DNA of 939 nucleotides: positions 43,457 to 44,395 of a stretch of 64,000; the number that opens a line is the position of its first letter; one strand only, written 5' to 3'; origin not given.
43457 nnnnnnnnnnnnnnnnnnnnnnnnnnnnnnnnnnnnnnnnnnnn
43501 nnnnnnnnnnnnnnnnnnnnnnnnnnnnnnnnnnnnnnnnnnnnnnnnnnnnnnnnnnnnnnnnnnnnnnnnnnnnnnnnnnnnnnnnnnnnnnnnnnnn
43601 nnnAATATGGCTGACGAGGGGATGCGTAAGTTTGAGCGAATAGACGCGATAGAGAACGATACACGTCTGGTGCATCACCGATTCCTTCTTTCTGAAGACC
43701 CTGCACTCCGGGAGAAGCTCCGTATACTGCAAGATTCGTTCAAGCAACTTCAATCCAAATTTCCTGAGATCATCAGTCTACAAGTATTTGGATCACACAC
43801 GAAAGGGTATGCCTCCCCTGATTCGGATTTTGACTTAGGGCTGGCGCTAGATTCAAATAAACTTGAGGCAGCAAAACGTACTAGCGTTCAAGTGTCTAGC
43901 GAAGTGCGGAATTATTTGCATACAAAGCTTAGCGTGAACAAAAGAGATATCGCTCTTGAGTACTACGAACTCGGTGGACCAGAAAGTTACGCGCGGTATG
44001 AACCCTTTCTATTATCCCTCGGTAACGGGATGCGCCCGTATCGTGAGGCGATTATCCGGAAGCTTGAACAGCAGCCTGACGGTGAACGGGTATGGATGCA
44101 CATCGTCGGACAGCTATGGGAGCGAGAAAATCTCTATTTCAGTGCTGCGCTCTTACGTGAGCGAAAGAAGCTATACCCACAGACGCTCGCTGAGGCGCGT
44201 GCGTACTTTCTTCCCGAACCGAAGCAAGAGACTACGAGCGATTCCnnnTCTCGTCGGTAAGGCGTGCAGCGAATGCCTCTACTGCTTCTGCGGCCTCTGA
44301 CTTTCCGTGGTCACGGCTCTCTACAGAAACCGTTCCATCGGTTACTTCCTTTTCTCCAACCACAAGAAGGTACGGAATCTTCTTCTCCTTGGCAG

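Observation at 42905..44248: Two tandem paralogous minimal nucleotidyltransferases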

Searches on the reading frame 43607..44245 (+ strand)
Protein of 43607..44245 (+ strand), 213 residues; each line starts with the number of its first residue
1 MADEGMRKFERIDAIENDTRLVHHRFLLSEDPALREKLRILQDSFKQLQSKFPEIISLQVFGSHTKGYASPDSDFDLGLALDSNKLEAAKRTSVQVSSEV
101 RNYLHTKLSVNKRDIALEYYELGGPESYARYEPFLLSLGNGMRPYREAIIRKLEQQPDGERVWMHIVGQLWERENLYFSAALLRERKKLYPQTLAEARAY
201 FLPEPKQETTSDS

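Call 4: search_protein_families(library=pfam, proteins=[window:43607-44245:+], max_evalue=1)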
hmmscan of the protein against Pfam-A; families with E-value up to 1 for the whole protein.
window:43607-44245:+ (213 aa): 4 families
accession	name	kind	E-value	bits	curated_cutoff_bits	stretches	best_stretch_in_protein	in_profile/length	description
PF22600.2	MTPAP-like_central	-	1e-06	29.3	27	1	26-96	11-80/139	Poly(A) RNA polymerase, mitochondrial-like, central palm domain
PF18765.7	Polbeta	-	4.4e-06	27.2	26.9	1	46-108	4-64/93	Polymerase beta, Nucleotidyltransferase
PF01909.29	NTP_transf_2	-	5.6e-06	27.1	21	1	46-91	6-47/93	Nucleotidyltransferase domain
PF14646.12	MYCBPAP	-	0.02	14.3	24.5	1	33-100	136-188/439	MYCBP-associated protein family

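Call 5: search_protein_families(library=ncbifam, proteins=[window:43607-44245:+], max_evalue=1)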
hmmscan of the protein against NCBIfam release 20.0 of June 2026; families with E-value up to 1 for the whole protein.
window:43607-44245:+ (213 aa): 2 families
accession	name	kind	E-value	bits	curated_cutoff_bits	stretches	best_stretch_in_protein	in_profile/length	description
NF047752.1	MntA_antitoxin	equivalog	7.5e-07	29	60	1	52-108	4-57/106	type VII toxin-antitoxin system MntA family adenylyltransferase antitoxin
TIGR02237.1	recomb_radB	equivalog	0.14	12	172.4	1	4-167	49-205/210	DNA repair and recombination protein RadB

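Call 6: search_protein_families(library=padloc, proteins=[window:43607-44245:+], max_evalue=1)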
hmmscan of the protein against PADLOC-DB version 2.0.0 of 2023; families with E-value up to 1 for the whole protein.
window:43607-44245:+ (213 aa): 6 families
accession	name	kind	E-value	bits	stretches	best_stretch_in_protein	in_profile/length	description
PDLC04904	PDC-S09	-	1.1e-05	23.5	1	35-112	6-79/104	-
PDLC04902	PDC-S09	-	2.2e-05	22.7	1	54-112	20-76/97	-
PDLC04906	PDC-S09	-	2.8e-05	22.4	1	37-91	7-60/98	-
PDLC04903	PDC-S09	-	9.6e-05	20.7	1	39-91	9-61/108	-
PDLC04907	PDC-S09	-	0.00016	19.7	1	44-90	16-62/114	-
PDLC04905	PDC-S09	-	0.045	12.1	1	43-86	10-53/101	-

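Call 7: find_homologous_proteins(query=window:43607-44245:+)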
Query window:43607-44245:+ (213 aa): 4 proteins with E <= 0.001 among 362 candidates.
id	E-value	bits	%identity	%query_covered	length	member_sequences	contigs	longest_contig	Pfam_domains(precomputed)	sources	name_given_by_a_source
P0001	3.9e-136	469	100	100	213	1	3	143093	PF18765.8,PF22600.3,PF01909.30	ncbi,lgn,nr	ncbi:nucleotidyltransferase domain-containing protein [Patescibacteria group bacterium]|nr:nucleotid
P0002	9.1e-107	373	82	97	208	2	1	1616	-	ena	-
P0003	1.1e-75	272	61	97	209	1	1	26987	-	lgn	-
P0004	1.7e-49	186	48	92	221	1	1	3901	PF18765.8,PF01909.30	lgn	-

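Call 8: search_solved_structures(query=window:43607-44245:+, max_evalue=10, show_alignments=2)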
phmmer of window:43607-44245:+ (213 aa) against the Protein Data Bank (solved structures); distinct sequences matched with E-value up to 10: 24.
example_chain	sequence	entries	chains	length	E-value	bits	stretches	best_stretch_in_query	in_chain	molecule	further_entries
4zrl_A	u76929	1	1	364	0.3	13.8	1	11-99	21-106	Poly(A) RNA polymerase gld-2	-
9w4r_A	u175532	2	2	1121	0.34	13.6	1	40-85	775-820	Terminal uridylyltransferase 4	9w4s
9iuu_B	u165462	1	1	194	0.43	13.2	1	49-149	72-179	Spike protein S1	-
5jnb_A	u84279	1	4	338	0.5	13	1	23-100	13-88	Poly(A) RNA polymerase gld-2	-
8zbq_F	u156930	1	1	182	0.66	12.6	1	44-147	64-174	Spike protein S2'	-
9loz_A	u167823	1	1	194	0.69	12.6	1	49-148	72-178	Spike protein S1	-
9kud_E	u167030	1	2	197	0.71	12.5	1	49-148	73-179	Spike protein S1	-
9uhf_A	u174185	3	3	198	0.72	12.5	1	49-148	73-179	Spike protein S1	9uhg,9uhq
8ost_A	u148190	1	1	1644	0.74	12.5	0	40-85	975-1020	Terminal uridylyltransferase 4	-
8yuc_G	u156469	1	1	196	0.77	12.4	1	49-149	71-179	Spike protein S2'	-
8yub_C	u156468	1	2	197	0.78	12.4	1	49-149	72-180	Spike protein S2'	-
7ovp_A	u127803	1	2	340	0.82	12.3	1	17-60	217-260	Adaptor protein CheF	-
1wot_A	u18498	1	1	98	0.87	12.2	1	55-85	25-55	PUTATIVE MINIMAL NUCLEOTIDYLTRANSFERASE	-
2rff_A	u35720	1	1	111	1.1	11.9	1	37-80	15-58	Putative nucleotidyltransferase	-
1b9h_A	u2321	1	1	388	1.2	11.8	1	6-44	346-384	PROTEIN (3-AMINO-5-HYDROXYBENZOIC ACID SYNTHASE)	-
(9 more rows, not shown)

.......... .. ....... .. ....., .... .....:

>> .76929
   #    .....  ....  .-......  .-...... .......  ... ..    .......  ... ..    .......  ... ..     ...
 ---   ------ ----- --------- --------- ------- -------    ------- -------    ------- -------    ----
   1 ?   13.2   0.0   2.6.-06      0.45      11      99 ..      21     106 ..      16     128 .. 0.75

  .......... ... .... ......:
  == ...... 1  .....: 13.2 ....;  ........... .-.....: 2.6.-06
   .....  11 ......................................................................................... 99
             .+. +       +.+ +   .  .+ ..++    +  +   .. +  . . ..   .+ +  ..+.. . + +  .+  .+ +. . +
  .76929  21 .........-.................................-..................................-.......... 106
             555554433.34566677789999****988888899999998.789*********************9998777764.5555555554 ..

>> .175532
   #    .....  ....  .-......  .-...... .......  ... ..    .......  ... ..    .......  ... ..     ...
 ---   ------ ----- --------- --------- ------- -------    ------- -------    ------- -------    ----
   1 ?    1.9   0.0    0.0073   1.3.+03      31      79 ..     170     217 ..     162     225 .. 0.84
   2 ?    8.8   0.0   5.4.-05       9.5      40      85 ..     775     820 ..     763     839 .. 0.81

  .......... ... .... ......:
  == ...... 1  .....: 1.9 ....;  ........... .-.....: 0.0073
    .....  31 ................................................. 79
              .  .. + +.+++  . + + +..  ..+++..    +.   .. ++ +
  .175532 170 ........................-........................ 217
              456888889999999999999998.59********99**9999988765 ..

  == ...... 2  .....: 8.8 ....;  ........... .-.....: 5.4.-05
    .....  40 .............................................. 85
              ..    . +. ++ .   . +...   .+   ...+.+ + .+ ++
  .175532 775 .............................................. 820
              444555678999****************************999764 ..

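Call 15: find_encoding_contigs(protein=P0003, flank=8000, max_places=3)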
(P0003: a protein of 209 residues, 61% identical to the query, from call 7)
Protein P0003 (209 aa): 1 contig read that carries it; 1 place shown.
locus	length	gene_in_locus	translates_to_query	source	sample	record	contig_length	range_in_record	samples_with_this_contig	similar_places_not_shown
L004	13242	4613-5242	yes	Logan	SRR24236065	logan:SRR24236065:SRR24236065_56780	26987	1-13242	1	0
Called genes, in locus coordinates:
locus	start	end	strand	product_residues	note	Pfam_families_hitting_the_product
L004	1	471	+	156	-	?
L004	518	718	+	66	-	-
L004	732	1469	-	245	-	PF07705:CARDB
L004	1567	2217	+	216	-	PF04203:Sortase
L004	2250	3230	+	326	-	-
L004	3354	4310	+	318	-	-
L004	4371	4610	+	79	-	-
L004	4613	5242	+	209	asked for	-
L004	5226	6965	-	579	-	PF07973:tRNA_SAD (weak), PF00587:tRNA-synt_2b, PF03129:HGTP_anticodon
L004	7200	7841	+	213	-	PF00224:PK, PF02887:PK_C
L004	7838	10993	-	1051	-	PF02811:PHP, PF07733:DNA_pol3_alpha, PF17657:DNA_pol3_finger, PF14579:HHH_6, PF01336:tRNA_anti-codon, PF15072:HROB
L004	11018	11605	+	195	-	PF01351:RNase_HII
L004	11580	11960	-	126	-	-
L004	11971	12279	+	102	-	PF01783:Ribosomal_L32p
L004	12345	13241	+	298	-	PF01029:NusB, PF00293:NUDIX (weak)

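Call 16: find_encoding_contigs(protein=P0004, flank=8000, max_places=3)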
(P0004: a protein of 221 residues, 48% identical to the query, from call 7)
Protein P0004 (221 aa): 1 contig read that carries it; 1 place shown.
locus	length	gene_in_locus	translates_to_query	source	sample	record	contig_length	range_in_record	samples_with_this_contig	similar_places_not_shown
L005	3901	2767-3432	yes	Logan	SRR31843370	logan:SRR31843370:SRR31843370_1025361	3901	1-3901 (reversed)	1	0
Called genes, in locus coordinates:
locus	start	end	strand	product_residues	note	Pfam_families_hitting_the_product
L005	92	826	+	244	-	-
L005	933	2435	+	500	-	-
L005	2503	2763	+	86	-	-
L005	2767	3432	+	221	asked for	PF01909:NTP_transf_2 (weak), PF18765:Polbeta (weak)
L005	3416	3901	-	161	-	?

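Call 22: search_protein_representatives(alignment_id=A1)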
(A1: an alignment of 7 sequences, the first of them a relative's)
Query: 7 sequences, 215 profile positions. Proteins with E-value up to 0.001 (for the whole library): 819; up to 1e-10: 376; up to 1e-30: 49. The best 150 are listed.
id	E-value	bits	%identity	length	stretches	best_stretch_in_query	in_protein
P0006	6.9e-94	329.6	-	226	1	3-214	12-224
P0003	1.0e-92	325.8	-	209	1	1-210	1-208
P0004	3.0e-89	314.5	-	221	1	2-214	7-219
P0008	1.2e-57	211.2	-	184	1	34-212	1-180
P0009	1.0e-51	191.8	-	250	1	4-210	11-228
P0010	8.2e-51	188.8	-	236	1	5-207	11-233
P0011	2.5e-49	184.0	-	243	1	5-210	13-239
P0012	5.0e-49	183.0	-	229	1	6-203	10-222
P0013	7.4e-49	182.4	-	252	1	5-210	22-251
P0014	3.2e-48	180.4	-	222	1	4-206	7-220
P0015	1.9e-47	177.8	-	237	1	8-207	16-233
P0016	8.3e-47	175.7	-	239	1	5-207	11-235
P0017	1.4e-46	175.0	-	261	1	5-210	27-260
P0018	1.5e-46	174.9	-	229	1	4-205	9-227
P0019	2.4e-46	174.3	-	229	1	6-205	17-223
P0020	6.0e-46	172.9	-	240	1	7-209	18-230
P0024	9.7e-44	165.7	-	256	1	4-209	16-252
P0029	6.2e-40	153.3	-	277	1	6-207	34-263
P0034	1.4e-37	145.5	-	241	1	5-210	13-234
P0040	7.8e-36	139.9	-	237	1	6-206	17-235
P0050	4.7e-33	130.8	-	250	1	18-209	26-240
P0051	3.2e-31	124.8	-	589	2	6-88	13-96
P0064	9.2e-28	113.5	-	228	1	7-210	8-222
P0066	1.8e-27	112.5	-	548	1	8-205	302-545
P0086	1.2e-23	100.0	-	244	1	5-206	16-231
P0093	2.7e-23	98.9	-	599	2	101-209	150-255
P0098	1.0e-22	97.0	-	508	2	17-89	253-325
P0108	1.0e-21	93.8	-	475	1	24-203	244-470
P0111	1.7e-21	93.0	-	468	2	21-98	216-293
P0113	2.0e-21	92.8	-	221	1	17-204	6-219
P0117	4.7e-21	91.6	-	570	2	22-99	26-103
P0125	1.2e-20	90.3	-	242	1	21-210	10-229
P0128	1.6e-20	89.8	-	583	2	19-92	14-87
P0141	1.3e-19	86.8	-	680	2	22-98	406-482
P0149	4.6e-19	85.1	-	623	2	17-114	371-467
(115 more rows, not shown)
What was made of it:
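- Family size is 819, 376 and 49 representatives at E<=1e-3, 1e-10 and 1e-30 (call 22).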

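Call 25: search_solved_structures(query=A3, max_evalue=10, show_alignments=3)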
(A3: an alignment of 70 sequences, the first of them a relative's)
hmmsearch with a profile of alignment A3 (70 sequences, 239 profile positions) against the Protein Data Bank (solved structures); distinct sequences matched with E-value up to 10: 46.
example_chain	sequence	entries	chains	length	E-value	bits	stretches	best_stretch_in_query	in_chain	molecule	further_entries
5yep_A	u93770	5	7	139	1.8e-05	27.7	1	45-175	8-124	Toxin-antitoxin system antidote Mnt family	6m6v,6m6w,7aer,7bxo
3jyy_A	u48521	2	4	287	3.7e-05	26.7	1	41-95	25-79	Lincosamide nucleotidyltransferase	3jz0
7ae2_B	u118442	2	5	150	8e-05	25.6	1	40-94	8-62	MNT ANTITOXIN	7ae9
9xbd_E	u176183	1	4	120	0.00052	22.9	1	42-122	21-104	Nucleotidyltransferase domain-containing protein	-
4ebj_A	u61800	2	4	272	0.001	22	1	41-90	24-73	Aminoglycoside nucleotidyltransferase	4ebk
1wot_A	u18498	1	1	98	0.001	22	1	38-87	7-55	PUTATIVE MINIMAL NUCLEOTIDYLTRANSFERASE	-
2rff_A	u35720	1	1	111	0.0029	20.5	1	39-83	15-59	Putative nucleotidyltransferase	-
1no5_A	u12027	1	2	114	0.0032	20.4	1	60-85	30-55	Hypothetical protein HI0073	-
7uy4_A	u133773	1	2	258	0.004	20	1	44-89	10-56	Aminoglycoside (3'') (9) adenylyltransferase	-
8xeo_A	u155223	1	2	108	0.0042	20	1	47-82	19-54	MNT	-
8xeh_E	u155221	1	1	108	0.0051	19.7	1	47-82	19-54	MNT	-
5jnb_A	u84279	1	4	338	0.0063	19.4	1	43-94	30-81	Poly(A) RNA polymerase gld-2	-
3nku_A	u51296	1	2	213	0.0066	19.3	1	43-89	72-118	DrrA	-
4zrl_A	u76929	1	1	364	0.0066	19.3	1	43-94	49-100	Poly(A) RNA polymerase gld-2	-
6m6u_A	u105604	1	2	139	0.008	19.1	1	45-175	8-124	Toxin-antitoxin system antitoxin MntA family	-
9dbj_A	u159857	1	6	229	0.39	13.6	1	59-83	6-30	HalB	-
9dbh_A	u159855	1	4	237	0.4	13.5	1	59-83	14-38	HalB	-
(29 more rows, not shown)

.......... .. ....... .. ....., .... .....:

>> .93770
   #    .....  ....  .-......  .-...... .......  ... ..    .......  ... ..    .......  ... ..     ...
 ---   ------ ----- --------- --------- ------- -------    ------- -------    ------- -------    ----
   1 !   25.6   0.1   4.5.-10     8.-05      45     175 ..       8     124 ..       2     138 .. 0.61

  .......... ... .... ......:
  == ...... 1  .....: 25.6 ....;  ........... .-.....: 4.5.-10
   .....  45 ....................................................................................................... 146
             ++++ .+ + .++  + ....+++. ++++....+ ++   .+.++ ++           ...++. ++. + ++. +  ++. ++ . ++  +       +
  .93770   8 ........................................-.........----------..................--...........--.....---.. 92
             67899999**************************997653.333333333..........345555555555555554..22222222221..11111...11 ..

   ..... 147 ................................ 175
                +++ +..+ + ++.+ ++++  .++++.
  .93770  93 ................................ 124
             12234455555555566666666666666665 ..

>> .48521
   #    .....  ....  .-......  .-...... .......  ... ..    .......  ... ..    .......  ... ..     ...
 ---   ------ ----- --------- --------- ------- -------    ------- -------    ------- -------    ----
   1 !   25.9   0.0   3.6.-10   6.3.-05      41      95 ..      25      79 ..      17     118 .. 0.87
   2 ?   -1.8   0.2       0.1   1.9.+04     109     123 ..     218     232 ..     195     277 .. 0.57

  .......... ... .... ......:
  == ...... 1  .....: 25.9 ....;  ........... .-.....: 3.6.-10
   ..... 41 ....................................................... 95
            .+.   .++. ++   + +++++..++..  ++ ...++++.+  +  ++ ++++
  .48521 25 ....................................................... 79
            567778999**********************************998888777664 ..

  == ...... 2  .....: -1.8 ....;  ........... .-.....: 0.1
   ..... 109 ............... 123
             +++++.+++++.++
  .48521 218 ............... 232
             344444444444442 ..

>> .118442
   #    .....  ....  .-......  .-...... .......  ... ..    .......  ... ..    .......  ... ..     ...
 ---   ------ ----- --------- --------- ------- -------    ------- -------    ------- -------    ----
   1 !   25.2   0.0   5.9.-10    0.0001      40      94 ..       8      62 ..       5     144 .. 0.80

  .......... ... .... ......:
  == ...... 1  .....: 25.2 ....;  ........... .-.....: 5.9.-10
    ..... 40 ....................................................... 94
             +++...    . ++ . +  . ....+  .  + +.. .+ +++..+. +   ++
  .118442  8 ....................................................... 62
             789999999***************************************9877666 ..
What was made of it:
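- The LinB core motif matches at E=3.7e-5 (call 25). The top profile hit in the PDB is MntA (5yep, E=1.8e-5), followed by MNT 7ae2 (8e-5) (call 25). The LinB core motif matches (call 25).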

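Call 26: search_protein_families(library=pfam, alignment_id=A3, max_evalue=0.01)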
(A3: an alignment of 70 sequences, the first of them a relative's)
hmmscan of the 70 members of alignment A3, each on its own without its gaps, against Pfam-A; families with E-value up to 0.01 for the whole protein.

A. member 1, P0001 (213 aa): 3 families
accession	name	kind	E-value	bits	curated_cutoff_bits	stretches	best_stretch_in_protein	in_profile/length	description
PF22600.2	MTPAP-like_central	-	1e-06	29.3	27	1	26-96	11-80/139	Poly(A) RNA polymerase, mitochondrial-like, central palm domain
PF18765.7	Polbeta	-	4.4e-06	27.2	26.9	1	46-108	4-64/93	Polymerase beta, Nucleotidyltransferase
PF01909.29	NTP_transf_2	-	5.6e-06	27.1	21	1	46-91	6-47/93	Nucleotidyltransferase domain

B. families by the number of members that match (of 70 scanned): 12 families
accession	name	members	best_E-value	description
PF18765.7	Polbeta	63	1e-09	Polymerase beta, Nucleotidyltransferase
PF01909.29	NTP_transf_2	62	3.1e-10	Nucleotidyltransferase domain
PF22600.2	MTPAP-like_central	50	1.3e-07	Poly(A) RNA polymerase, mitochondrial-like, central palm domain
PF20879.2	SidM_N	3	0.00041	SidM, N-terminal domain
PF23971.1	Phage_TTP_15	1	0.00023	Putative phage tail tube protein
PF17993.7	HA70_C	1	0.00072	Haemagglutinin 70 C-terminal domain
PF02310.24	B12-binding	1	0.0018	B12 binding domain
PF23729.2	Spectrin_Dys-1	1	0.0022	Dystrophin-1-like, spectrin repeat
PF22014.2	DUF6932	1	0.0031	Family of unknown function (DUF6932)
PF22000.2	DUF6929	1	0.0056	Family of unknown function (DUF6929)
PF14646.12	MYCBPAP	1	0.0089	MYCBP-associated protein family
PF10826.14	DUF2551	1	0.009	Protein of unknown function (DUF2551)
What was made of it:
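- Closest known: Non-canonical poly. Same: The helix-strand-GS-strand-DxD segment aligns (calls 4, 8, 26).
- NTase-clan Pfam hits occur in 62-63 of 70 family members (calls 4, 26). PF22600 MTPAP-like_central is the best Pfam hit for ORF B (E=1e-6, above the gathering score) and hits 50 of 70 members (calls 4, 26).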

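Call 28: search_protein_families(library=pfam, proteins=[P0051, P0066, P0093, P0141, P0149, P0108, P0111, P0098, P0117, P0128], max_evalue=0.001)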
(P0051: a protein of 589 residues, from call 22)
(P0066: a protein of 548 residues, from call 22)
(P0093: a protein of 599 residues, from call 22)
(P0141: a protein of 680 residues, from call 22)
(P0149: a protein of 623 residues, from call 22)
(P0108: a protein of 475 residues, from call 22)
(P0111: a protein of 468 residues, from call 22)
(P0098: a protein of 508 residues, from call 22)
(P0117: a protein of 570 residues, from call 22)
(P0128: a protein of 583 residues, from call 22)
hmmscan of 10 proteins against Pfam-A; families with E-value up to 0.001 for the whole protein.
P0051 (589 aa): 1 family
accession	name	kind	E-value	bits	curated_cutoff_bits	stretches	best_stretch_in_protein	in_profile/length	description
PF18958.6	DUF5700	-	0.0002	21.3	25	1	433-542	129-226/283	Putative zinc dependent peptidase (DUF5700)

P0066 (548 aa): 1 family
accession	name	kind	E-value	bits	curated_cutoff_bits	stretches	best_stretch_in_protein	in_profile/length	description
PF13328.12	HD_4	-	0.00096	19.3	27.2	0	116-163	37-83/156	HD domain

P0093 (599 aa): 2 families
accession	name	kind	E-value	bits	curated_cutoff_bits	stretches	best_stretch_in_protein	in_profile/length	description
PF18765.7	Polbeta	-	1.5e-07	31.9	26.9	1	42-106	5-69/93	Polymerase beta, Nucleotidyltransferase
PF01909.29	NTP_transf_2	-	9.1e-07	29.6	21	1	41-110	6-78/93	Nucleotidyltransferase domain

P0141 (680 aa): 2 families
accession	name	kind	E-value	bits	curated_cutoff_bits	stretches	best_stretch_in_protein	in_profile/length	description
PF01909.29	NTP_transf_2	-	0.0002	22.1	21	1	426-468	2-43/93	Nucleotidyltransferase domain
PF18765.7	Polbeta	-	0.00036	21.1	26.9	1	429-468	3-42/93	Polymerase beta, Nucleotidyltransferase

P0149 (623 aa): 2 families
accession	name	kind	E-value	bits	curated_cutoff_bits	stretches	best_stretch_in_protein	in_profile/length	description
PF18765.7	Polbeta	-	6.5e-09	36.3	26.9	1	397-457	1-60/93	Polymerase beta, Nucleotidyltransferase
PF01909.29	NTP_transf_2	-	3.6e-08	34.1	21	1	396-457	2-60/93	Nucleotidyltransferase domain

P0108 (475 aa): 3 families
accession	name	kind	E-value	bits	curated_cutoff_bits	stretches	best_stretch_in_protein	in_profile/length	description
PF18765.7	Polbeta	-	1e-06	29.3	26.9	1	266-302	4-40/93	Polymerase beta, Nucleotidyltransferase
PF01909.29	NTP_transf_2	-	2.8e-05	24.8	21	1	263-304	3-43/93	Nucleotidyltransferase domain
PF12633.13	Adenyl_cycl_N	-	0.00053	20.4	27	1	261-311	77-128/199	Adenylate cyclase NT domain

P0111 (468 aa): 2 families
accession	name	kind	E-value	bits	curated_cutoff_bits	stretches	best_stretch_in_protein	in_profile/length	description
PF01909.29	NTP_transf_2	-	4.7e-06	27.3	21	1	238-305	3-47/93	Nucleotidyltransferase domain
PF18765.7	Polbeta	-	2.7e-05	24.7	26.9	1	244-279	7-42/93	Polymerase beta, Nucleotidyltransferase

P0098 (508 aa): 2 families
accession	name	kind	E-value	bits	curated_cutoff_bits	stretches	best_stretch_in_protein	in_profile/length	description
PF18765.7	Polbeta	-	4.3e-05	24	26.9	1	289-357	11-73/93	Polymerase beta, Nucleotidyltransferase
PF01909.29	NTP_transf_2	-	0.00025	21.8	21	1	292-339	15-60/93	Nucleotidyltransferase domain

P0117 (570 aa): 3 families
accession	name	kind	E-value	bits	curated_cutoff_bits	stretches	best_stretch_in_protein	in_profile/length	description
PF01909.29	NTP_transf_2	-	2.6e-09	37.8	21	1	45-109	1-47/93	Nucleotidyltransferase domain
PF18765.7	Polbeta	-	2e-08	34.7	26.9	1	50-100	4-54/93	Polymerase beta, Nucleotidyltransferase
PF22600.2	MTPAP-like_central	-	6.4e-06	26.7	27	1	34-107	15-86/139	Poly(A) RNA polymerase, mitochondrial-like, central palm domain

P0128 (583 aa): 2 families
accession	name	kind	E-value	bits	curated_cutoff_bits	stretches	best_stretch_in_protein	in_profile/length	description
PF01909.29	NTP_transf_2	-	1.6e-06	28.8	21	1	40-89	5-60/93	Nucleotidyltransferase domain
PF18765.7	Polbeta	-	4e-05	24.1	26.9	1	42-91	5-56/93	Polymerase beta, Nucleotidyltransferase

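Call 29: list_cluster_members(proteins=[P0009, P0010, P0011, P0012, P0013, P0014, P0015, P0016, P0017, P0018])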
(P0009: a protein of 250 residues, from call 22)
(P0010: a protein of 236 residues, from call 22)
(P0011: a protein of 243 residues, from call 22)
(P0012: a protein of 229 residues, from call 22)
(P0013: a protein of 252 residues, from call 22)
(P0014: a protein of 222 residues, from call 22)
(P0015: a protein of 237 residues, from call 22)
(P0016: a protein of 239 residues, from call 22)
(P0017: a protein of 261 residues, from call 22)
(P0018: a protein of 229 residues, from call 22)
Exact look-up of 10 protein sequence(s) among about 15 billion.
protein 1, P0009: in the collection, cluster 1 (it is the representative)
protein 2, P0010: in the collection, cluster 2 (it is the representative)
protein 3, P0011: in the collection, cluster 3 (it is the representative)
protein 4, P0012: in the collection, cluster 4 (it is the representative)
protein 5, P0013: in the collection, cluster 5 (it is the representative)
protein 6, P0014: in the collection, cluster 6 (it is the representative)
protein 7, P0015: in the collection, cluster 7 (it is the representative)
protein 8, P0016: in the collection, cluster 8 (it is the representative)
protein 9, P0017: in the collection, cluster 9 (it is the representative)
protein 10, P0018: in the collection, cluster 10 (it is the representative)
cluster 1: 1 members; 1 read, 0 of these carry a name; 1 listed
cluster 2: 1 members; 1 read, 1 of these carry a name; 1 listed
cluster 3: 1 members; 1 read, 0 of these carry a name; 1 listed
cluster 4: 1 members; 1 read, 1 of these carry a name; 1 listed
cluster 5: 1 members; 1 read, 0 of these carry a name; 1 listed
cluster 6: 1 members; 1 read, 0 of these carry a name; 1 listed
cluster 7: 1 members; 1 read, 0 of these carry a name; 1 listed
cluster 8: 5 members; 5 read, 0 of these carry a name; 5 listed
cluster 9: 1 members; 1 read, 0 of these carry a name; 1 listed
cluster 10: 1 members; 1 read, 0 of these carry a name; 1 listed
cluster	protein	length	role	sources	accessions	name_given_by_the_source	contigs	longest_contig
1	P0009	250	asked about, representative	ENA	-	-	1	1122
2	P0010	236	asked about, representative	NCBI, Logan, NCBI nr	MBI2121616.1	MAG: nucleotidyltransferase domain-containing protein [Candidatus Sungbacteria bacterium] | nucleotidyltransferase domain-containing protein [Candidatus Sungbacteria bacterium]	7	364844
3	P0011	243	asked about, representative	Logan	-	-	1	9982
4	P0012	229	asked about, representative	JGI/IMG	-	hypothetical protein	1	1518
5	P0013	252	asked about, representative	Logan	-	-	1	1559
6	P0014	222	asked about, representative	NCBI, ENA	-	-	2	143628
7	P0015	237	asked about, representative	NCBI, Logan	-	-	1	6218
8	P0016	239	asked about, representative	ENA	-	-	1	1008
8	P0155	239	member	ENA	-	-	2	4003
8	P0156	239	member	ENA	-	-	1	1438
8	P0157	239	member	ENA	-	-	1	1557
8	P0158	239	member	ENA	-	-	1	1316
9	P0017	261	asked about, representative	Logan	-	-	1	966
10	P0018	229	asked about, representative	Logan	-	-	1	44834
